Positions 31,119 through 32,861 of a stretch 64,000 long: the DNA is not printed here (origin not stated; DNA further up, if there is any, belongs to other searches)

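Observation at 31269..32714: Orphan 481-aa protein carrying all three AEP (primase-polymerase) catalytic motifs in a non-mobile context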

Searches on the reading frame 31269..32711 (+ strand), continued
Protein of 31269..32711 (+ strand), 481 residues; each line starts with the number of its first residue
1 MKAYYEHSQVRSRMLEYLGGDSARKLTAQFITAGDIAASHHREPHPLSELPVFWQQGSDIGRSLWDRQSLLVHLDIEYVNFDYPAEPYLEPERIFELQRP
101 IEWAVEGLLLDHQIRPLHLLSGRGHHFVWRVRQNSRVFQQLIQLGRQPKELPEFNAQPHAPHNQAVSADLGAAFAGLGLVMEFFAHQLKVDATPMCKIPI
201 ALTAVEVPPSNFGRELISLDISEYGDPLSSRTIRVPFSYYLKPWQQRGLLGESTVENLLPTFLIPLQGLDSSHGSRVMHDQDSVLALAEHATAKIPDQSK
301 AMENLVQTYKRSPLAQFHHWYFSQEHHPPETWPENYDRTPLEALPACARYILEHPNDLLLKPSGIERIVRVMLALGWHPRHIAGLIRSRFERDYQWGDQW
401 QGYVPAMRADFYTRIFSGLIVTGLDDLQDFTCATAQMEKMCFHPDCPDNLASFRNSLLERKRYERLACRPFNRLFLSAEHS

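Call 27: find_related_loci(query=A1, collection=genome_contigs, flank=6000)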
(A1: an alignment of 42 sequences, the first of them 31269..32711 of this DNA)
Query A1 (481 aa) in genome_contigs; peptide patterns used: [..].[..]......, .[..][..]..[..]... (x = any residue, [..] = any of these).
385 stretches matched a pattern; 368 encode a relative of the query (tblastn E <= 1e-3); the best 80 are kept; 80 distinct loci.
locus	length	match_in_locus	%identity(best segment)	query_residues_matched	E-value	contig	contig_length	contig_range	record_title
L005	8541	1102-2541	62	1-480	0e+0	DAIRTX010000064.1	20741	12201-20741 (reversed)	MAG TPA_asm: Verrucomicrobiota bacterium isolate CTOTU10862 NODE_458_length_20741_cov_10.112056, whole genome shotgun se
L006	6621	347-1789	60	1-481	0e+0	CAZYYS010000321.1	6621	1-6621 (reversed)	MAG TPA_asm: uncultured Verrucomicrobiota bacterium isolate SRP237561_co1_386 genome assembly, contig: NODE_24290_length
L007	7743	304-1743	60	1-480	0e+0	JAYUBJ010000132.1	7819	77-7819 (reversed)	MAG: Verrucomicrobiota bacterium isolate GFS_6733 GFS_6733_131, whole genome shotgun sequence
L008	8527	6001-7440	61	1-480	0e+0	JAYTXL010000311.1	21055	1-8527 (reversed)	MAG: Verrucomicrobiota bacterium isolate GFS_5964 GFS_5964_310, whole genome shotgun sequence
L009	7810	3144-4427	63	1-428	0e+0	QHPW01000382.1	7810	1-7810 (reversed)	MAG: Verrucomicrobia bacterium isolate AV2 14_0903_13_30cm_scaffold_5321339_curated, whole genome shotgun sequence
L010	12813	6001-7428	55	4-479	1e-179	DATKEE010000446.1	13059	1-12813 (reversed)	MAG TPA_asm: Candidatus Methylomirabilota bacterium isolate SMAG_U14491 k141_1778713, whole genome shotgun sequence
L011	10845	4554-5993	57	1-480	1e-178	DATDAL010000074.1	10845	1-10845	MAG TPA_asm: Terrimicrobiaceae bacterium isolate SMAG_U95 k141_946521, whole genome shotgun sequence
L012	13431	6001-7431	57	4-480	1e-178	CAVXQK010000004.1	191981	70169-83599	MAG: uncultured Verrucomicrobiae bacterium isolate MFD02134.bin.1.37 genome assembly, contig: contig_15361, whole genome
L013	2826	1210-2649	55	1-480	0e+0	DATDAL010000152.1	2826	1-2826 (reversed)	MAG TPA_asm: Terrimicrobiaceae bacterium isolate SMAG_U95 k141_2025312, whole genome shotgun sequence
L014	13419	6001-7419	56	4-476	8e-173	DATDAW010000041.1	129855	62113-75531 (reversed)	MAG TPA_asm: Chthoniobacterales bacterium isolate SMAG_U106 k141_760082, whole genome shotgun sequence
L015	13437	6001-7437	53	2-480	2e-170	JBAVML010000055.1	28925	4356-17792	MAG: Chthoniobacteraceae bacterium isolate MFD03081_ilm_asm_bin4 k127_49730, whole genome shotgun sequence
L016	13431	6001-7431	55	4-480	3e-171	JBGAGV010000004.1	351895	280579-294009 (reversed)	MAG: Chthoniobacteraceae bacterium isolate MAG_MBR_H125.92 MBRH125-92_opera_contig_219, whole genome shotgun sequence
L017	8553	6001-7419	53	2-481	4e-169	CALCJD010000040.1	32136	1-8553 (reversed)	MAG TPA_asm: uncultured Spartobacteria bacterium isolate SRR4028131_bin.86_CONCOCT_v1.1_MAG genome assembly, contig: ERZ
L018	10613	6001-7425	56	1-480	2e-177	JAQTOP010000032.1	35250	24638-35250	MAG: Terrimicrobiaceae bacterium isolate STA_90 NODE_2338_length_35250_cov_6.995018_Sandtown_A, whole genome shotgun seq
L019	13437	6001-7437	51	2-480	1e-167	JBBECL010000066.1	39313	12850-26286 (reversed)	MAG: Terrimicrobiaceae bacterium isolate LejiaF_57_14 Lejia_F_1487_length_39313_cov_8, whole genome shotgun sequence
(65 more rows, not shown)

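Call 29: search_protein_families(library=padloc, proteins=[window:31269-32711:+], max_evalue=0.1)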
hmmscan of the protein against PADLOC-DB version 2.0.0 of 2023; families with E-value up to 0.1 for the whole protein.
window:31269-32711:+ (481 aa): 0 families

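Call 55: search_protein_families(library=pfam, alignment_id=A2, max_evalue=0.05)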
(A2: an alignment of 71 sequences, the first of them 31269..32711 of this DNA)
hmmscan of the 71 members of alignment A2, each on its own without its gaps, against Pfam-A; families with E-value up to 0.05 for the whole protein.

A. member 1, window:31269-32711:+ (481 aa): 0 families

B. families by the number of members that match (of 71 scanned): 3 families
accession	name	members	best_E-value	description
PF06056.18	Terminase_5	1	0.016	Putative ATPase subunit of terminase (gpP-like)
PF04104.19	DNA_primase_lrg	1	0.029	Eukaryotic and archaeal DNA primase, large subunit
PF08027.17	Albumin_I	1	0.044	Albumin I chain b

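Call 57: fold_search(model_id=the predicted structure, library=viral)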
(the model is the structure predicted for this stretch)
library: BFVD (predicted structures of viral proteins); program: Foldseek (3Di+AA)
matches with E <= 10: 104; with E <= 0.001: 0
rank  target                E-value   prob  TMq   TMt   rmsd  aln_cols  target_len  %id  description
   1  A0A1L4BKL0            1.1e-03  0.99  0.24  0.30  12.1       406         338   14  (no name in the UniProt tables at hand)
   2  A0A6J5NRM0            2.3e-03  0.99  0.29  0.21  21.5       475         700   10  AAA domain containing protein [uncultured Caudovirales phage]
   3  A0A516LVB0            6.1e-03  0.94  0.28  0.20  14.4       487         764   10  (no name in the UniProt tables at hand)
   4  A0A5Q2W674            8.1e-03  0.97  0.27  0.38  14.2       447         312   12  (no name in the UniProt tables at hand)
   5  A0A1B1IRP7            9.9e-03  0.82  0.24  0.33  14.8       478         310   12  (no name in the UniProt tables at hand)
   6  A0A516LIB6            1.9e-02  0.90  0.28  0.16  12.7       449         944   11  (no name in the UniProt tables at hand)
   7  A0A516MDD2            2.9e-02  0.57  0.26  0.20  15.1       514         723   10  (no name in the UniProt tables at hand)
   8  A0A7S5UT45            3.6e-02  0.72  0.26  0.17  13.8       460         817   11  (no name in the UniProt tables at hand)
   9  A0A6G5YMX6            4.4e-02  0.25  0.16  0.09  18.1       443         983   12  (no name in the UniProt tables at hand)
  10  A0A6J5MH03            6.1e-02  0.69  0.29  0.17  10.9       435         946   10  DUF927 domain-containing protein [uncultured Caudovirales phage]
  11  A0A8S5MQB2            6.5e-02  0.51  0.26  0.15  11.9       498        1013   11  Replication protein B [Podoviridae sp. ctUS21]
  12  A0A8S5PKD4            6.8e-02  0.41  0.24  0.14  15.6       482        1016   10  Replication protein B [Podoviridae sp. ctnCN2]
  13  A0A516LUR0            7.5e-02  0.63  0.26  0.22  12.7       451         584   11  (no name in the UniProt tables at hand)
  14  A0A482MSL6            7.5e-02  0.44  0.23  0.15  19.9       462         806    9  Putative primase [Escherichia phage PTXU04]
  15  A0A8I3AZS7            1.1e-01  0.66  0.19  0.39  12.4       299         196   12  (no name in the UniProt tables at hand)
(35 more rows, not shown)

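Call 63: find_encoding_contigs(protein=P0238, flank=7000, max_places=3)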
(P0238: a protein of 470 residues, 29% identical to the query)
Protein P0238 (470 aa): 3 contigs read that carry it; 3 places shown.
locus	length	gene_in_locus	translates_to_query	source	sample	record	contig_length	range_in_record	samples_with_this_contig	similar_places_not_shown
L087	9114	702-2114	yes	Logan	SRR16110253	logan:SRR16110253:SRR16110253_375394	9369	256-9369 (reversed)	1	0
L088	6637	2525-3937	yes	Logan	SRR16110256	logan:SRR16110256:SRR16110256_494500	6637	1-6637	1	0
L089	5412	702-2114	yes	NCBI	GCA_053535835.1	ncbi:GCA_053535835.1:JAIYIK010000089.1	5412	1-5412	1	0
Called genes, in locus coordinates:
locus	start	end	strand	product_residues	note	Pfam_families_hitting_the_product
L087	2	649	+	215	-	?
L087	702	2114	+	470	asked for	-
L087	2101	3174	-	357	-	PF26356:Pelota_N, PF03464:eRF1_2 (weak), PF03465:eRF1_3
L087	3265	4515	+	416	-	-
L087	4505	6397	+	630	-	-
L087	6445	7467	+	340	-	-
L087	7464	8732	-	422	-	PF27218:MJ0043_C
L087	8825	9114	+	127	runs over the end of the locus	-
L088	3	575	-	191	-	?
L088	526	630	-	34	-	-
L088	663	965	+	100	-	-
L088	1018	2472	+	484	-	-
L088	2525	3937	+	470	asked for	-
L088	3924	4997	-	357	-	PF26356:Pelota_N, PF03464:eRF1_2 (weak), PF03465:eRF1_3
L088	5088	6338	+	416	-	-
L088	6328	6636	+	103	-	?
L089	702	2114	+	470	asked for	-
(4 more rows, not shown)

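Call 64: find_encoding_contigs(protein=P0268, flank=7000, max_places=3)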
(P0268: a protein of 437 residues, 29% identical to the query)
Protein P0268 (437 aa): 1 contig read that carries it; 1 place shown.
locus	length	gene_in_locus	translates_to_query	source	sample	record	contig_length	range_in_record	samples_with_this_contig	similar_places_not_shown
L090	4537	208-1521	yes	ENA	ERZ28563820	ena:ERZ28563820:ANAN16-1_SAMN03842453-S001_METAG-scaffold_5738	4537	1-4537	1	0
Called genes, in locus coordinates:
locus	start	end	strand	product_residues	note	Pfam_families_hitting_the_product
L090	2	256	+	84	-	?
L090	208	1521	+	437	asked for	-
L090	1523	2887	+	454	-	-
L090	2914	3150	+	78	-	-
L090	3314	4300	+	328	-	PF00493:MCM, PF20030:bpMoxR, PF00158:Sigma54_activat (faint), PF07726:AAA_3, PF07728:AAA_5, PF17863:AAA_lid_2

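Call 66: find_encoding_contigs(protein=P0174, flank=7000, max_places=2)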
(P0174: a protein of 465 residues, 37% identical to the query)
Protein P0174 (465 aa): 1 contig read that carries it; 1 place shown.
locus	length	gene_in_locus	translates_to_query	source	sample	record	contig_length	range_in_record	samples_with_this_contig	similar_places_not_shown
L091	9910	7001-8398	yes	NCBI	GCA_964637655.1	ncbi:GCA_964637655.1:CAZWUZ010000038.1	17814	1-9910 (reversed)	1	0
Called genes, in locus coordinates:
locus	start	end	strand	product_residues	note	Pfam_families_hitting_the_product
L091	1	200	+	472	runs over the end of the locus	PF12913:SH3_6, PF00877:NLPC_P60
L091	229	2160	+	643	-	PF04392:ABC_sub_bind, PF13407:Peripla_BP_4 (faint), PF04392:ABC_sub_bind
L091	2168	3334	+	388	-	PF01740:STAS, PF13466:STAS_2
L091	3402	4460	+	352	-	PF02653:BPD_transp_2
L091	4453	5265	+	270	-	PF00005:ABC_tran, PF02463:SMC_N (faint), PF13304:AAA_21 (faint)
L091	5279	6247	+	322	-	PF00532:Peripla_BP_1 (faint), PF04392:ABC_sub_bind, PF13407:Peripla_BP_4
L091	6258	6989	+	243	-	PF07691:PA14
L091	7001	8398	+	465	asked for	-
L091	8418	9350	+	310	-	PF08843:AbiEii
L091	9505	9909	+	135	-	?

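Call 67: find_encoding_contigs(protein=P0173, flank=7000, max_places=2)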
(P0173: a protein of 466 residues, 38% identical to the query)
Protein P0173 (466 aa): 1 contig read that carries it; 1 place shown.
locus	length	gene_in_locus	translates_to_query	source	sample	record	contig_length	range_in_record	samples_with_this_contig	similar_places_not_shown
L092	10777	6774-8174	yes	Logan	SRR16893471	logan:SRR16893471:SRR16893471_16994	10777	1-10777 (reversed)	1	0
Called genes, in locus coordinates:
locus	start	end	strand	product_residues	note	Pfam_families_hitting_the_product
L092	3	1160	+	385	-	?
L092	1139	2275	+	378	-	PF01266:DAO (weak), PF01494:FAD_binding_3 (weak), PF13450:NAD_binding_8 (faint)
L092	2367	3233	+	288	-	PF00582:Usp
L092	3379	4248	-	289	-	PF00582:Usp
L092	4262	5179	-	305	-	PF00582:Usp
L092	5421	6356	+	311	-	PF01476:LysM, PF03734:YkuD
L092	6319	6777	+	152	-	-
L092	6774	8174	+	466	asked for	-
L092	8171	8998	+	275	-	PF01261:AP_endonuc_2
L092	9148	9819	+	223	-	PF04972:BON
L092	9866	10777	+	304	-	?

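Call 68: find_encoding_contigs(protein=P0190, flank=7000, max_places=2)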
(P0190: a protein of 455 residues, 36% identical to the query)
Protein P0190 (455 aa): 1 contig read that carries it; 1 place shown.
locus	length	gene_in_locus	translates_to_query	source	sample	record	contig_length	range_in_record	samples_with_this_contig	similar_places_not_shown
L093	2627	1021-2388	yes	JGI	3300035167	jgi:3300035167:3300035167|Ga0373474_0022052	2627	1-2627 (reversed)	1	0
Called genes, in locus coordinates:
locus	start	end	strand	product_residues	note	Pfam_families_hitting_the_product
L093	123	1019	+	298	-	PF00582:Usp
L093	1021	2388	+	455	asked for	-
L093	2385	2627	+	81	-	?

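Call 69: find_encoding_contigs(protein=P0167, flank=7000, max_places=2)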
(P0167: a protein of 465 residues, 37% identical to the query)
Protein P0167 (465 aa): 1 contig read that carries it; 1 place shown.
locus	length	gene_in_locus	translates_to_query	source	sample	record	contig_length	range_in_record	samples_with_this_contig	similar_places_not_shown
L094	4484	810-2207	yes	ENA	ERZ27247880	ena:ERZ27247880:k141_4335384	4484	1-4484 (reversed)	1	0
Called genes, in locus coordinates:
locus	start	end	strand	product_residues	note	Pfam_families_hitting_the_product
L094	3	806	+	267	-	?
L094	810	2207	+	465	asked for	-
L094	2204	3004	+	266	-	PF01261:AP_endonuc_2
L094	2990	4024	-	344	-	PF21686:LigD_Prim-Pol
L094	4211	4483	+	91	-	?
